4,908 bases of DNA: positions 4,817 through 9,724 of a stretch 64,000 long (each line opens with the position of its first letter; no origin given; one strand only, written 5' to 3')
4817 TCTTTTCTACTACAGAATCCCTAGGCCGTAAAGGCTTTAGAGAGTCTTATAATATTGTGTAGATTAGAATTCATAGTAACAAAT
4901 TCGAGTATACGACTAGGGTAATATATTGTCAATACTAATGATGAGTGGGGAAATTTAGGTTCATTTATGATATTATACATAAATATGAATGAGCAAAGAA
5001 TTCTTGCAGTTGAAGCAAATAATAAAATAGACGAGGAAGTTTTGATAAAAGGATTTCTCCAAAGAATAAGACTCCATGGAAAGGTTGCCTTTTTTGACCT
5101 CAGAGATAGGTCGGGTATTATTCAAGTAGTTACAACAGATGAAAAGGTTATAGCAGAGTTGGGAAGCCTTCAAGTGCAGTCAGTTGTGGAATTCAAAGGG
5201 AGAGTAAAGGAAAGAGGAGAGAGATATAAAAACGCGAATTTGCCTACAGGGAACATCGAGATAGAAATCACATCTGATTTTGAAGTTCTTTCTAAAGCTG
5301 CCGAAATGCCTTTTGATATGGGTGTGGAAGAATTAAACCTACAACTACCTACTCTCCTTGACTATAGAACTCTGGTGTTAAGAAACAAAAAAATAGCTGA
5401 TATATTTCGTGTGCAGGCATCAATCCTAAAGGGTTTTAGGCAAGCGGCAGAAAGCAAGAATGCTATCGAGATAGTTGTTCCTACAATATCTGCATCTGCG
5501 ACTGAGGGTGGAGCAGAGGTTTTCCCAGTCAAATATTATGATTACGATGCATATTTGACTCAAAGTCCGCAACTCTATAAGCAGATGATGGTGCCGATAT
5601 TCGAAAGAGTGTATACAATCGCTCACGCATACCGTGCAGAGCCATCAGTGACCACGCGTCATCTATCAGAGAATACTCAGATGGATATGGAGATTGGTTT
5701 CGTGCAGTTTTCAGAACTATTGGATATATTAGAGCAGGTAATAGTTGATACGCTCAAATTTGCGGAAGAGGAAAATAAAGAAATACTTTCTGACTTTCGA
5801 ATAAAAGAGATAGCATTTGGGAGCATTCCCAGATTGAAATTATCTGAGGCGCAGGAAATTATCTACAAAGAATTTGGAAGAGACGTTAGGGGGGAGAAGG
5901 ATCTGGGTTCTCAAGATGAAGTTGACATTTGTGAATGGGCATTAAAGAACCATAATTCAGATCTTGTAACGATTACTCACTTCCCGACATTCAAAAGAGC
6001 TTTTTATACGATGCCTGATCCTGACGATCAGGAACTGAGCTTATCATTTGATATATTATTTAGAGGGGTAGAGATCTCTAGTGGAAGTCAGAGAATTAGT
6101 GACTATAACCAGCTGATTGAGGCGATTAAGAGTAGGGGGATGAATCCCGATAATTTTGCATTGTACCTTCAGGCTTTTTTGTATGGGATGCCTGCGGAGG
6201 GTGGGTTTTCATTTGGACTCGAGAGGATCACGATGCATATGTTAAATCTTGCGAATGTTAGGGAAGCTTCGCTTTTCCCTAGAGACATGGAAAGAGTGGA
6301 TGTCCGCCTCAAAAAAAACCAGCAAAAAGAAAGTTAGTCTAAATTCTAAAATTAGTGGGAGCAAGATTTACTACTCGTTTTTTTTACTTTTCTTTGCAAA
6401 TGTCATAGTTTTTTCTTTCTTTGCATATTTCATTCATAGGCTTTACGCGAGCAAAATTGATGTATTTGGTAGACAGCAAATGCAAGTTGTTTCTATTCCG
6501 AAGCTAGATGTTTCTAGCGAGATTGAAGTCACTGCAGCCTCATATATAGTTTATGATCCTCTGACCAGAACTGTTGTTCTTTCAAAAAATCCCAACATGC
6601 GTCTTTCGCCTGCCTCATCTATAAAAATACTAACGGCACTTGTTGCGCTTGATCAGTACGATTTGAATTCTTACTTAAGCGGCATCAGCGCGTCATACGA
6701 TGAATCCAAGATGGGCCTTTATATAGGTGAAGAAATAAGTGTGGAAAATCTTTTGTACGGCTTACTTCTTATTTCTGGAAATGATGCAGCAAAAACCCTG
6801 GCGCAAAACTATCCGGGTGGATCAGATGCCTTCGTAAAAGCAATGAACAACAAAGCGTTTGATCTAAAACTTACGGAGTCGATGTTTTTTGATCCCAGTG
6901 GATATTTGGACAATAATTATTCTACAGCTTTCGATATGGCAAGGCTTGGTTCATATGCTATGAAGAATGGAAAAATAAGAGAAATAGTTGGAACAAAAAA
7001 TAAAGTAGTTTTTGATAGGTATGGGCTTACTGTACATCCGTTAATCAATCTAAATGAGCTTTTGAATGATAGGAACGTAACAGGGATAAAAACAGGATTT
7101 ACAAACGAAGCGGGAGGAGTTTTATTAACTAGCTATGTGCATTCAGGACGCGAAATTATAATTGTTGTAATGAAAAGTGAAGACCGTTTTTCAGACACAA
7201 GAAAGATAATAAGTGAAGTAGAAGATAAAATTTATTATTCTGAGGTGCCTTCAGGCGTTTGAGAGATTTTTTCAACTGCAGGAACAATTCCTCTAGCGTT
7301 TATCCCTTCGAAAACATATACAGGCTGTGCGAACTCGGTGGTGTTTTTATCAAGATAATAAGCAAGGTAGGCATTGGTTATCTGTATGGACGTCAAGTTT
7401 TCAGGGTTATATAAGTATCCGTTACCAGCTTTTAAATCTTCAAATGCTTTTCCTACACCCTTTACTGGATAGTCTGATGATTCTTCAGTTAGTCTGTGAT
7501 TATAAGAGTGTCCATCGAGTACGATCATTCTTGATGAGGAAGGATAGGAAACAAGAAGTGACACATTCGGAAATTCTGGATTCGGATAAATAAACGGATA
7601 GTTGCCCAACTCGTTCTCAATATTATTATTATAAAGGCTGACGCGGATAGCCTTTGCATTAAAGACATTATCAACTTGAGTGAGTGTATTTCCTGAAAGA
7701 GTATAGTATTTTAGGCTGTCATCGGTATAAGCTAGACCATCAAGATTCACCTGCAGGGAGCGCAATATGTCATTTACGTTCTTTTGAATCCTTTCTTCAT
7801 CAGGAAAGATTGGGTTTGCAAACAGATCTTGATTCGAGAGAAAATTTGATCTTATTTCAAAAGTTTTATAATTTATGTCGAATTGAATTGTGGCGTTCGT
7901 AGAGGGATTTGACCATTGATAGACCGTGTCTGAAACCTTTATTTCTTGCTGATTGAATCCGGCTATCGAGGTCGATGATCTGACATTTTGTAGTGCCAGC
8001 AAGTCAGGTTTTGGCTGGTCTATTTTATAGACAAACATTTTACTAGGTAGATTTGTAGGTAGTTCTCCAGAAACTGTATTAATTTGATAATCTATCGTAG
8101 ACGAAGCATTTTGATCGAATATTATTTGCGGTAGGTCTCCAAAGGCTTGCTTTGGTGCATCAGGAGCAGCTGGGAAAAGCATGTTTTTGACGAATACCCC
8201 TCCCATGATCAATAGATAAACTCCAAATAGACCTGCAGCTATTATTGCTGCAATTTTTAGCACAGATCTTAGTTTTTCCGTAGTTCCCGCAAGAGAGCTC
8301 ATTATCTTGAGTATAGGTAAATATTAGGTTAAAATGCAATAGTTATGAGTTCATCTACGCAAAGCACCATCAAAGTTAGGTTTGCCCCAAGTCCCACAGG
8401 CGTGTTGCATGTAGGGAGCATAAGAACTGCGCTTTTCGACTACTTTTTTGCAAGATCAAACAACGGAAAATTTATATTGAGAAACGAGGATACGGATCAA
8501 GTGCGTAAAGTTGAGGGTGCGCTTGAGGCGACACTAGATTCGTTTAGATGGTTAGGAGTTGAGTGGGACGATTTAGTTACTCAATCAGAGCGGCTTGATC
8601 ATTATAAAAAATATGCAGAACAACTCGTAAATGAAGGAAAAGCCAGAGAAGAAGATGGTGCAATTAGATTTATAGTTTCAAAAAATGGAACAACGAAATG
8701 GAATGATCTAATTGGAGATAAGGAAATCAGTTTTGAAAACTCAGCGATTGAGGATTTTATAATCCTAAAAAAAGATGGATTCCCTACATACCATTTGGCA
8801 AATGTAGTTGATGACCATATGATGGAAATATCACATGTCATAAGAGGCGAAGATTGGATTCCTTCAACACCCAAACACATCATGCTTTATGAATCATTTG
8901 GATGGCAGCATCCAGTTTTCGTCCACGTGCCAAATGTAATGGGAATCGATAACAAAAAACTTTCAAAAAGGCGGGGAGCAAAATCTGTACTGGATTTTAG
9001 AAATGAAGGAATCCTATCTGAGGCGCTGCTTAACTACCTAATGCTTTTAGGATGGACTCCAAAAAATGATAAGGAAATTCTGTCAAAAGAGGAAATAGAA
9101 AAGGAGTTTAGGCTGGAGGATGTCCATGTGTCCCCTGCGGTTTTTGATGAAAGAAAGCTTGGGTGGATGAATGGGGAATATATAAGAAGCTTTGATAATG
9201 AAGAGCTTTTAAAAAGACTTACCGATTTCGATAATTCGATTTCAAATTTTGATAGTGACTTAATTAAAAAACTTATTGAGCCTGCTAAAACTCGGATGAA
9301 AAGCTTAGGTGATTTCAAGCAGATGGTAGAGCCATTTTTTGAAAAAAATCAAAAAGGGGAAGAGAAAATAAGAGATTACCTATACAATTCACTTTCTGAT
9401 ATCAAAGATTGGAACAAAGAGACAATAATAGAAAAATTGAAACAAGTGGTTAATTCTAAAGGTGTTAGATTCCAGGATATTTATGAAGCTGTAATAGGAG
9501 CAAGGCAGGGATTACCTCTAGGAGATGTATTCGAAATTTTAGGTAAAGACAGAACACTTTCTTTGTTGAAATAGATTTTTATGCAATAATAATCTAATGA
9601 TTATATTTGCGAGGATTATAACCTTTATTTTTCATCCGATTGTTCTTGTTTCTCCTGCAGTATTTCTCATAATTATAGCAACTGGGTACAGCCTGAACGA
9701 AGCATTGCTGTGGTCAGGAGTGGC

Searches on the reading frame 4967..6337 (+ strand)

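Call 59: search_protein_families(library=pfam, proteins=[window:4967-6337:+], max_evalue=0.001)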
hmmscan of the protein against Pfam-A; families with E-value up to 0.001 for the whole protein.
window:4967-6337:+ (456 aa): 2 families
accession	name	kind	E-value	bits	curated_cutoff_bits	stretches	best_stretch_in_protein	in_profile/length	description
PF00152.25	tRNA-synt_2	-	1.2e-71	241.7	25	1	129-440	4-307/308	tRNA synthetases class II (D, K and N)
PF01336.31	tRNA_anti-codon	-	2e-13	50.5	27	1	25-102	1-70/75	OB-fold nucleic acid binding domain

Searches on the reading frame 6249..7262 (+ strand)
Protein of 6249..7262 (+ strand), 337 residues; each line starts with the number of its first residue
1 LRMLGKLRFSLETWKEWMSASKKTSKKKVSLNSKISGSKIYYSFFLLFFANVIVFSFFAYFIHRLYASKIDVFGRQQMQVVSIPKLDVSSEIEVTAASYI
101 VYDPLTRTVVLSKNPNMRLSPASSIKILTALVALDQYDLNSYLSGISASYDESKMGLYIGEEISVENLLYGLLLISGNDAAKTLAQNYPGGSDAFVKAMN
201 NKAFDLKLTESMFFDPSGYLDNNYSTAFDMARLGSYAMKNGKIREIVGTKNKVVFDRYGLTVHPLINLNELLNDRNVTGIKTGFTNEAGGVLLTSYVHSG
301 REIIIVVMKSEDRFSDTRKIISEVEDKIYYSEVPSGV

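Call 59: search_protein_families(library=pfam, proteins=[window:6249-7262:+], max_evalue=0.001)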
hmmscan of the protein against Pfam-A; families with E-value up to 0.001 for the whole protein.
window:6249-7262:+ (337 aa): 2 families
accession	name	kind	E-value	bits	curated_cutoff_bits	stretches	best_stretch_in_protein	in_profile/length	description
PF00768.25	Peptidase_S11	-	2.2e-45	155.4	27.6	1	90-310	6-237/239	D-alanyl-D-alanine carboxypeptidase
PF02113.21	Peptidase_S13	-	0.00062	19.1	22.8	0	91-140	13-62/444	D-Ala-D-Ala carboxypeptidase 3 (S13) family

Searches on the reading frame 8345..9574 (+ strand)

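Call 59: search_protein_families(library=pfam, proteins=[window:8345-9574:+], max_evalue=0.001)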
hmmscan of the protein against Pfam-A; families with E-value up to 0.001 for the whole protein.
window:8345-9574:+ (409 aa): 2 families
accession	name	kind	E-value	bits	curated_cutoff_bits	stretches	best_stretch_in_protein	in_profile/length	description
PF00749.27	tRNA-synt_1c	-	1.5e-84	284.1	23.4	2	100-274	139-314/314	tRNA synthetases class I (E and Q), catalytic domain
PF19269.4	Anticodon_2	-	1.6e-12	48.4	23.6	1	287-406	1-135/141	Anticodon binding domain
